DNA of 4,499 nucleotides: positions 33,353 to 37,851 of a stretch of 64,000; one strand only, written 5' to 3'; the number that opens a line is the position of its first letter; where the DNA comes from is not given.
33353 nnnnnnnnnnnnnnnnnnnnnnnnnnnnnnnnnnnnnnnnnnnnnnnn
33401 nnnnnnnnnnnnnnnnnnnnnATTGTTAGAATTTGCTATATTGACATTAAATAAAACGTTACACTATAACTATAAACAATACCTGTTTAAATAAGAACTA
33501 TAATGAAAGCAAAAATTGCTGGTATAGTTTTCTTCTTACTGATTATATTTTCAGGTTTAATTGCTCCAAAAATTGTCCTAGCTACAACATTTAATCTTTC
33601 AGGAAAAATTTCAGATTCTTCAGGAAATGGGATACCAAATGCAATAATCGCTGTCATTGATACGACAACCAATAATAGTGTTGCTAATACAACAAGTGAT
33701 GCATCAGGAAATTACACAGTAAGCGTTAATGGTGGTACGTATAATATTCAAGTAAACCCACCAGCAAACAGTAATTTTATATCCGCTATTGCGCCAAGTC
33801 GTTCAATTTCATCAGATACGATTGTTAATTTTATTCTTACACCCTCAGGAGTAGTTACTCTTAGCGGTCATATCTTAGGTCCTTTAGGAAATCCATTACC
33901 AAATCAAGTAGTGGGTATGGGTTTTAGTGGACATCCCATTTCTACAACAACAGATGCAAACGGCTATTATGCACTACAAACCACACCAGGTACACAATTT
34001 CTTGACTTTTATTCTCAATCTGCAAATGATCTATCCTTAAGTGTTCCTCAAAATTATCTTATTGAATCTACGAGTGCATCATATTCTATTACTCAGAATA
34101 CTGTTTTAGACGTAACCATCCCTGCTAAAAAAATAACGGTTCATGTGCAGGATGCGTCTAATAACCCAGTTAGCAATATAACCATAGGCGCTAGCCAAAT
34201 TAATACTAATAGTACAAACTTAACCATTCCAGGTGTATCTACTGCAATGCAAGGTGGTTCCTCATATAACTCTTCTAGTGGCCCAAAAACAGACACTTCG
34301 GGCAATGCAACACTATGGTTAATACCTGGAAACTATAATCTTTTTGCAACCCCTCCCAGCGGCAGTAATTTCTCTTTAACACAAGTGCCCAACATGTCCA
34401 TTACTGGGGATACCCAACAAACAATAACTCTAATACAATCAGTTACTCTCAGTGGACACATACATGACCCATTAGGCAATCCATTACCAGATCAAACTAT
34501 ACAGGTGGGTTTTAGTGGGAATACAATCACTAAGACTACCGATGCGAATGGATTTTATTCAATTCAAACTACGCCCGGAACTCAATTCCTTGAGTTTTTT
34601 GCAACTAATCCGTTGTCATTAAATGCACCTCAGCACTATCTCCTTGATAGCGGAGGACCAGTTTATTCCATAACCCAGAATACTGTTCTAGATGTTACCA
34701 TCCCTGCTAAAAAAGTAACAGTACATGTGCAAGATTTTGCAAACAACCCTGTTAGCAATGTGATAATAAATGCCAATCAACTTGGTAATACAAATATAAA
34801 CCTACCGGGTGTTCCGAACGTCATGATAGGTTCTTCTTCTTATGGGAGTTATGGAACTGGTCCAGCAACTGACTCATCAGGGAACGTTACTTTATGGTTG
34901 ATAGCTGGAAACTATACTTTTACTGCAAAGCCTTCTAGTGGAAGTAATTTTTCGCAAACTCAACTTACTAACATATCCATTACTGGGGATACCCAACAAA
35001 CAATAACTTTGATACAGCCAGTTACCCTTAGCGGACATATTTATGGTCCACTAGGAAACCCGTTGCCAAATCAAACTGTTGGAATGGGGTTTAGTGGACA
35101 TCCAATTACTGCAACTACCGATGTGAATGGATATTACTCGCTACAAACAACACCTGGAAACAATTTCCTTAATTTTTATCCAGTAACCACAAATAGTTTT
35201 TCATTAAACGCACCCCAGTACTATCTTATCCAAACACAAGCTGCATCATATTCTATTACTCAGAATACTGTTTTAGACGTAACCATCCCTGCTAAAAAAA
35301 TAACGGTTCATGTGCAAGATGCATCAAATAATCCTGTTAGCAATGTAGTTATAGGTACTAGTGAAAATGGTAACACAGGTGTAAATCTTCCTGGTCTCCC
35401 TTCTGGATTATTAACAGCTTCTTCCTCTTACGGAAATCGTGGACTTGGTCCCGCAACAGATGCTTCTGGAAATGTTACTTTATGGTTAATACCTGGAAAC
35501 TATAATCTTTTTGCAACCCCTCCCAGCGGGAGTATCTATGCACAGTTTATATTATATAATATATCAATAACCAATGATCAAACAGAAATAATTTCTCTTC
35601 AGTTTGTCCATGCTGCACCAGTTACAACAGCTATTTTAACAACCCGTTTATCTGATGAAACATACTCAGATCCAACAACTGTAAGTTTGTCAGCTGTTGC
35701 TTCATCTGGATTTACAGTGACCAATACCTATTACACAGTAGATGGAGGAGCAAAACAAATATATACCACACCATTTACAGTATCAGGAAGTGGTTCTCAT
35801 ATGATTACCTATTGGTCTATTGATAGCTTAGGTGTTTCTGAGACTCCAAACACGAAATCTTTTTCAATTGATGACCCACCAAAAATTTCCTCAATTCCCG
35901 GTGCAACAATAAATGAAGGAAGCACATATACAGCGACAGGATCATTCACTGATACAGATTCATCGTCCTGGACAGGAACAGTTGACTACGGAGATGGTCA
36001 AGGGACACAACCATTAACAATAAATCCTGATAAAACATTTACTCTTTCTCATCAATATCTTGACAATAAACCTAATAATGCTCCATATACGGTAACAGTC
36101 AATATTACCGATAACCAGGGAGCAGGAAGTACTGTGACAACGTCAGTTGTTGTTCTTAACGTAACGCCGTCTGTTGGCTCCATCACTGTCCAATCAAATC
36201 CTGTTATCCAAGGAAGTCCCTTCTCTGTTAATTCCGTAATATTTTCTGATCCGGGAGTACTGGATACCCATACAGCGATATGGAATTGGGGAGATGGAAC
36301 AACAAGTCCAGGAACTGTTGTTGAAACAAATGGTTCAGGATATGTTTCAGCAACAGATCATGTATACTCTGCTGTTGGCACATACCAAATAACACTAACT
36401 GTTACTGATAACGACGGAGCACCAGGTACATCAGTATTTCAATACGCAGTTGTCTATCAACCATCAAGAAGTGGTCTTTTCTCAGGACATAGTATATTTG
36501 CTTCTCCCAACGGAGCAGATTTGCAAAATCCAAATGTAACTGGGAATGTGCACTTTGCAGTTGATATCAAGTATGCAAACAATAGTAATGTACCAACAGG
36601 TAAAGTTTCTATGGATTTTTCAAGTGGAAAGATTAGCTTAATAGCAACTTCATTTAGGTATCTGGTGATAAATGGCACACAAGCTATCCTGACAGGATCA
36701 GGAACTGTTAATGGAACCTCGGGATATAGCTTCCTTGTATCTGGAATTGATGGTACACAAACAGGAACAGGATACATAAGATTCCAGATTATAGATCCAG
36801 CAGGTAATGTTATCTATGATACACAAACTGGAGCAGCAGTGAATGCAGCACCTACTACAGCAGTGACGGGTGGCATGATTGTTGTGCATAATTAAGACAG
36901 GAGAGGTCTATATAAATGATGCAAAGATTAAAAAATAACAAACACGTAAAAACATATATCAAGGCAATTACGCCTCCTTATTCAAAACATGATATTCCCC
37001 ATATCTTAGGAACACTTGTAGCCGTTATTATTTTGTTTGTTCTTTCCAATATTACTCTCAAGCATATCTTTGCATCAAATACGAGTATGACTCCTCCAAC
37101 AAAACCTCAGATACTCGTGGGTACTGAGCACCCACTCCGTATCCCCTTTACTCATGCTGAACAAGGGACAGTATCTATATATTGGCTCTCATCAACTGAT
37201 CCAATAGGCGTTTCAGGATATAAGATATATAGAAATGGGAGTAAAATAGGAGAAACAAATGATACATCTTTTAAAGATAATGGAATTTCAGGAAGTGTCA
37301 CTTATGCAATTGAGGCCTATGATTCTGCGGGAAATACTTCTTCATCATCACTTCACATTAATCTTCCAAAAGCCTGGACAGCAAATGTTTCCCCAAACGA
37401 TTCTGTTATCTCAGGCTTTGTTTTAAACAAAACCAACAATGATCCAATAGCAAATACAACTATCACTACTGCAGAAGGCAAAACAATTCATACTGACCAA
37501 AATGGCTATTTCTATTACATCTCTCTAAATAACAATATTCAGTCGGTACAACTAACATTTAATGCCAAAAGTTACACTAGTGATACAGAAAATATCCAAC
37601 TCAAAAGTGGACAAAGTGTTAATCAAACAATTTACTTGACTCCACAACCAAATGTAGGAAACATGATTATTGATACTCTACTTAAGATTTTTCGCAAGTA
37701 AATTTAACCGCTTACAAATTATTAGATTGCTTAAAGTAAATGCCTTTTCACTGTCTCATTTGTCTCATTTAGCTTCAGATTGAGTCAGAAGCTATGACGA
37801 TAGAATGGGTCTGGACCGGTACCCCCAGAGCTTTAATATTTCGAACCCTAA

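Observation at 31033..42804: Candidate cell-surface protein glycosylation / adhesin cassette with its own orphan sensor kinase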

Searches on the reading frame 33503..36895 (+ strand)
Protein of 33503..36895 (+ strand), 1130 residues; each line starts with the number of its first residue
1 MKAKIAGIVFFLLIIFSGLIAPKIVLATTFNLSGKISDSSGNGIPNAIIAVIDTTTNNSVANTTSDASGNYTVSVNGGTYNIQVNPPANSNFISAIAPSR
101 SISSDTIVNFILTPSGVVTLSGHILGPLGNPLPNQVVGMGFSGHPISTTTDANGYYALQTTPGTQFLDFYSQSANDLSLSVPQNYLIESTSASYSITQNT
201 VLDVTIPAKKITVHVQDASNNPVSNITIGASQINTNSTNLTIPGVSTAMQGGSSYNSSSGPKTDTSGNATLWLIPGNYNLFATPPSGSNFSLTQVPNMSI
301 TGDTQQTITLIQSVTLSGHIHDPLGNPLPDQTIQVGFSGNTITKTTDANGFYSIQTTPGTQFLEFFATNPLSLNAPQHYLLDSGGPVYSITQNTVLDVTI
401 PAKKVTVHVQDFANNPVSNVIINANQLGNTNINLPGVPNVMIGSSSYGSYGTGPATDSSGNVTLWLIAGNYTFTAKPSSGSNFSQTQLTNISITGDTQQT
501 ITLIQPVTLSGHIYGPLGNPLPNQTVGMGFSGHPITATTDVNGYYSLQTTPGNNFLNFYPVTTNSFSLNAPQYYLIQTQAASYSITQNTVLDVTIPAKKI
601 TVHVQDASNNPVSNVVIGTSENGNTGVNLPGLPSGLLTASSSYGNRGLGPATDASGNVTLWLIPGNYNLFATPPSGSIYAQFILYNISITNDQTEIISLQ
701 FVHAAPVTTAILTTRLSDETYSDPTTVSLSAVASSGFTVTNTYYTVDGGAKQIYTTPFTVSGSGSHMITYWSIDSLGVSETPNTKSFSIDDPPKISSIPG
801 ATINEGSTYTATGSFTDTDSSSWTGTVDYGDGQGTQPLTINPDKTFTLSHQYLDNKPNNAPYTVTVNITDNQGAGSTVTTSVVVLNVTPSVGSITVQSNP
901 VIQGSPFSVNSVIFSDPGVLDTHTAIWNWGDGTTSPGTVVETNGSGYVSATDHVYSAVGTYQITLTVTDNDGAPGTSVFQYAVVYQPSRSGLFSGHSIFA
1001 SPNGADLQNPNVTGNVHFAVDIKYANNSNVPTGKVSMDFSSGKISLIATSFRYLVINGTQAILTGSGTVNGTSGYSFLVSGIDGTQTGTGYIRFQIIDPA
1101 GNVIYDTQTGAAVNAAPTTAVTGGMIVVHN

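Call 5: search_protein_families(library=pfam, proteins=[window:33503-36895:+], max_evalue=0.01)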
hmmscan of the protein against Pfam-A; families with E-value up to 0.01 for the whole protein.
window:33503-36895:+ (1130 aa): 9 families
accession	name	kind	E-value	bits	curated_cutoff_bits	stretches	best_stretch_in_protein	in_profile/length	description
PF13620.12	CarboxypepD_reg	-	1.8e-27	95.9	32.3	4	32-85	2-55/82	Carboxypeptidase regulatory-like domain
PF18911.6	PKD_4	-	1.2e-13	51.3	27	2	911-979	23-81/85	PKD domain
PF13715.12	CarbopepD_reg_2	-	5.9e-10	39.5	32.2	1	32-84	1-50/88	CarboxypepD_reg-like domain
PF15976.11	CooC_C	-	4.4e-09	36.7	29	0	306-364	9-63/93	CS1-pili formation C-terminal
PF02369.22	Big_1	-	6.5e-07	29.8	34.9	1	312-357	17-67/93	Bacterial Ig-like domain (group 1)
PF00801.26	PKD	-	1.4e-06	28.6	23.5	1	895-977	5-75/80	PKD domain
PF13860.13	FlgD_ig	-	2.4e-05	24.7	27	0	591-632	14-57/79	FlgD Ig-like domain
PF16371.11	MetallophosN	-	6.9e-05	23.4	35.6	0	147-167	21-41/77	N terminal of Calcineurin-like phosphoesterase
PF23194.1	NOMO_5th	-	0.0042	17.9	27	0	50-89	21-61/89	NOMO fifth transthyretin-like domain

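Call 6: search_protein_families(library=ncbifam, proteins=[window:33503-36895:+], max_evalue=0.01)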
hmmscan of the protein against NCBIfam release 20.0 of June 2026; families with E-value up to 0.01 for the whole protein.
window:33503-36895:+ (1130 aa): 3 families
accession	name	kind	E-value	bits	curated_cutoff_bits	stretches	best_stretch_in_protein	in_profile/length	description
NF047446.1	barrel_OmpL47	domain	3.9e-09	36.8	40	1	724-789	4-68/68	OmpL47-type beta-barrel domain-containing protein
NF005176.1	PRK06655.1-1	equivalog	1.2e-05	25.3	230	0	152-232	38-120/197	flagellar hook assembly protein FlgD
TIGR00731.1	bL25_bact_ctc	equivalog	0.00034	20.4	73.1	0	170-226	28-81/176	50S ribosomal protein L25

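Call 76: search_solved_structures(query=window:33503-36895:+, max_evalue=0.001)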
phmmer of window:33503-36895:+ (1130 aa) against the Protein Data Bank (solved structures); distinct sequences matched with E-value up to 0.001: 0.

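Call 79: list_cluster_members(proteins=[P0001, P0121, P0241, window:33503-36895:+])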
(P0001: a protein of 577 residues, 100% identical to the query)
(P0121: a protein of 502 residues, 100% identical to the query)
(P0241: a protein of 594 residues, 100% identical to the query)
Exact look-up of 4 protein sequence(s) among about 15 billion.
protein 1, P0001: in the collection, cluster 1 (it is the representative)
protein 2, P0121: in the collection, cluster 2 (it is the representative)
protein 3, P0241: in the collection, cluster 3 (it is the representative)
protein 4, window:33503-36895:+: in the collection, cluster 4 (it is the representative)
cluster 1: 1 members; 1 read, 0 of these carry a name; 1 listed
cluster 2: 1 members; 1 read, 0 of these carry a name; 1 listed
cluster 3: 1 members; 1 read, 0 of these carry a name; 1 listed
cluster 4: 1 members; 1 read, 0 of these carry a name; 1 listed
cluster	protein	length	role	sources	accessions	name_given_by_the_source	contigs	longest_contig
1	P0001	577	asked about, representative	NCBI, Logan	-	-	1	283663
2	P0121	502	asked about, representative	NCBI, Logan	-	-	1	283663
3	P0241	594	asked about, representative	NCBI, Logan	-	-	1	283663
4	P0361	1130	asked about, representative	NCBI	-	-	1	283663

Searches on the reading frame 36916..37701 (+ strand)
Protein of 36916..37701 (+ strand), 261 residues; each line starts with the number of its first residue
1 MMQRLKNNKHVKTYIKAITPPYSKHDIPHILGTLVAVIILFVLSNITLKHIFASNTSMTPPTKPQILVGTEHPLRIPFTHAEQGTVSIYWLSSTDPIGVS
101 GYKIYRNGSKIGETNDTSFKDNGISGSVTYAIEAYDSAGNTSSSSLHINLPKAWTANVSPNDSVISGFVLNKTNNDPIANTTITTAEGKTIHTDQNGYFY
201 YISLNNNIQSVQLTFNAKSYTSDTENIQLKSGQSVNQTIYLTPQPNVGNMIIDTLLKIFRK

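Call 5: search_protein_families(library=pfam, proteins=[window:36916-37701:+], max_evalue=0.01)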
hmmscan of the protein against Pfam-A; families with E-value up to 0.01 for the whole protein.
window:36916-37701:+ (261 aa): 3 families
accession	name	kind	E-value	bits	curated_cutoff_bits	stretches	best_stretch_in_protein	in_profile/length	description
PF13620.12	CarboxypepD_reg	-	1.7e-09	38.3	32.3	1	165-242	2-82/82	Carboxypeptidase regulatory-like domain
PF13715.12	CarbopepD_reg_2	-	3.8e-06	27.3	32.2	1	165-244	1-79/88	CarboxypepD_reg-like domain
PF18370.7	RGI_lyase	-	0.00021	22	27.8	1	86-137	19-73/86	Rhamnogalacturonan I lyases beta-sheet domain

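Call 6: search_protein_families(library=ncbifam, proteins=[window:36916-37701:+], max_evalue=0.01)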
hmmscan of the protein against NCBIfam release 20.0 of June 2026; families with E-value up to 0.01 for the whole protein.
window:36916-37701:+ (261 aa): 2 families
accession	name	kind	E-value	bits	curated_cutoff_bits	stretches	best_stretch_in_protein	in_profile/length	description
NF041611.1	exoglucan_CbhB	equivalog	1.1e-11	43.5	1950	1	81-185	717-824/997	exoglucanase CbhB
NF052345.1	S_layer_anammox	exception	2e-06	25.5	1400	1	150-246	1297-1396/1596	Kustd1514 family S-layer glycoprotein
